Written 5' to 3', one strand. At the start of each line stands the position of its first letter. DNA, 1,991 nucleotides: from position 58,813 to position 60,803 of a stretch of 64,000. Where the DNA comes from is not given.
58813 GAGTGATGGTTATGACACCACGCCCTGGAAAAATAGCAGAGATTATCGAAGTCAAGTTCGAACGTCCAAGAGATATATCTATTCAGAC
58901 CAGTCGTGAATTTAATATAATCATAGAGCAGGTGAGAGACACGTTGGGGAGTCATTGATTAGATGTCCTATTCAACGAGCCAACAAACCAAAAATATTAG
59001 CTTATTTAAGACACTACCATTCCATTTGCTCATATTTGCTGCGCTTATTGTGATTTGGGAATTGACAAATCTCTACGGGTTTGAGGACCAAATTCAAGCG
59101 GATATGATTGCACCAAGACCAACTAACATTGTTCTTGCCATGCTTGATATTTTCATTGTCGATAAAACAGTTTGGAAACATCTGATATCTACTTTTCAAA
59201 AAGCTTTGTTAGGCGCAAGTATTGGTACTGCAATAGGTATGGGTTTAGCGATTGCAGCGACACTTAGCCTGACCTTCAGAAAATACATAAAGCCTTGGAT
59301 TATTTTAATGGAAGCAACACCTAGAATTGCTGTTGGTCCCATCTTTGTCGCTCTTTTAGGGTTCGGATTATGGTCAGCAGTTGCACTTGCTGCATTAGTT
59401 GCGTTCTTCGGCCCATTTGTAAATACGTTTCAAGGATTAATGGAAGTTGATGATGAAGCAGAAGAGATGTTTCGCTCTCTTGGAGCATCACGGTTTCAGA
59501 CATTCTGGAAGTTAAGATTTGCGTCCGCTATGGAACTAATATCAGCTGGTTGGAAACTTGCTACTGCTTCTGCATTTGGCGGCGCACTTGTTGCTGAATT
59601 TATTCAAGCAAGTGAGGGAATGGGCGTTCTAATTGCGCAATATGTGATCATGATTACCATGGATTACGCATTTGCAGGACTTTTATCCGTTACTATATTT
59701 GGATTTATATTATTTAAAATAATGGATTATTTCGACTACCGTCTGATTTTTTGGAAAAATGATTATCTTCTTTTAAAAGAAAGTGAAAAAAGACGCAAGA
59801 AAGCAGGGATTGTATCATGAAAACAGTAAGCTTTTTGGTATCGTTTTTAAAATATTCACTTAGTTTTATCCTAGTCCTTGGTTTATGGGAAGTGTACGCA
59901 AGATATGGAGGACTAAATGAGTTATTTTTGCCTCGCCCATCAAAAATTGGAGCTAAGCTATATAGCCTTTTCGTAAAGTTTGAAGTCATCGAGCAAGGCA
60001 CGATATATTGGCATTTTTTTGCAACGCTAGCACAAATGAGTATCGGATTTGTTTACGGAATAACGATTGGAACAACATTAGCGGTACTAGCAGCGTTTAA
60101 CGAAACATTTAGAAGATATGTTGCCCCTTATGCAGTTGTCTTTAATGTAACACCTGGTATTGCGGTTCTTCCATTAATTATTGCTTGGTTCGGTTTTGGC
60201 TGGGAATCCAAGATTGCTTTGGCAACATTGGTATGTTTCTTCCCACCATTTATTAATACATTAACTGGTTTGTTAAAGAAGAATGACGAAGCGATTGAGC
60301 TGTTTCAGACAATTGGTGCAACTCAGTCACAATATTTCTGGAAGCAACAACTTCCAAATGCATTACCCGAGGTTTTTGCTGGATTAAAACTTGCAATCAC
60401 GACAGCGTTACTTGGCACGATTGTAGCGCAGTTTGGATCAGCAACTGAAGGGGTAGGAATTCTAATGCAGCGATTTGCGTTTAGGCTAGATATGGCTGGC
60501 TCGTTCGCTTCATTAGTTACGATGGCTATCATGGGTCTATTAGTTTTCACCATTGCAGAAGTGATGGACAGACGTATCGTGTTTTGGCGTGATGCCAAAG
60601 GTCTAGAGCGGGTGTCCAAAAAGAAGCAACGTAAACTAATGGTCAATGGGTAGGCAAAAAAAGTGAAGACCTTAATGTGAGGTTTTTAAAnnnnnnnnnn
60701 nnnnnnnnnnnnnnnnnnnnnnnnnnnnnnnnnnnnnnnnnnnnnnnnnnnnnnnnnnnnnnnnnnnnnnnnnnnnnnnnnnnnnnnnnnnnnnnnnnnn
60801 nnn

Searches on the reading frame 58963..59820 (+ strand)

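Call 64: search_protein_families(library=pfam, max_evalue=0.00001, proteins=[window:58963-59820:+])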
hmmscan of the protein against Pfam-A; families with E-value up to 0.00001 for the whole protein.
window:58963-59820:+ (285 aa): 1 family
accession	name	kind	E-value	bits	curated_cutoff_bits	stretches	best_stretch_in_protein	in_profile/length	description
PF00528.27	BPD_transp_1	-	1e-22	81.2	26.4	1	91-261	2-182/184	Binding-protein-dependent transport system inner membrane component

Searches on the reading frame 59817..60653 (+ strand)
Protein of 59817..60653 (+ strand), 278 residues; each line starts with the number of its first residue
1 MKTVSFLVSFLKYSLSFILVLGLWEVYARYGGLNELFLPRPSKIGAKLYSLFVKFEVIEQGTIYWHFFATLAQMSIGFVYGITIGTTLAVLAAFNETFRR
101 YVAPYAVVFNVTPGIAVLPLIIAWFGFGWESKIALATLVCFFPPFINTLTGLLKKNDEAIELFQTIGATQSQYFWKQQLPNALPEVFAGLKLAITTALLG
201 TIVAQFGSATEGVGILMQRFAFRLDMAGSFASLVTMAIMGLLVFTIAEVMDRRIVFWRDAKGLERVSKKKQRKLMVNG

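Call 64: search_protein_families(library=pfam, max_evalue=0.00001, proteins=[window:59817-60653:+])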
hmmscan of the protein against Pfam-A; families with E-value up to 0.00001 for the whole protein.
window:59817-60653:+ (278 aa): 1 family
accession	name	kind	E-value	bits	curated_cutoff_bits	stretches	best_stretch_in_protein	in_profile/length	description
PF00528.27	BPD_transp_1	-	1.8e-24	87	26.4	1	85-254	1-182/184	Binding-protein-dependent transport system inner membrane component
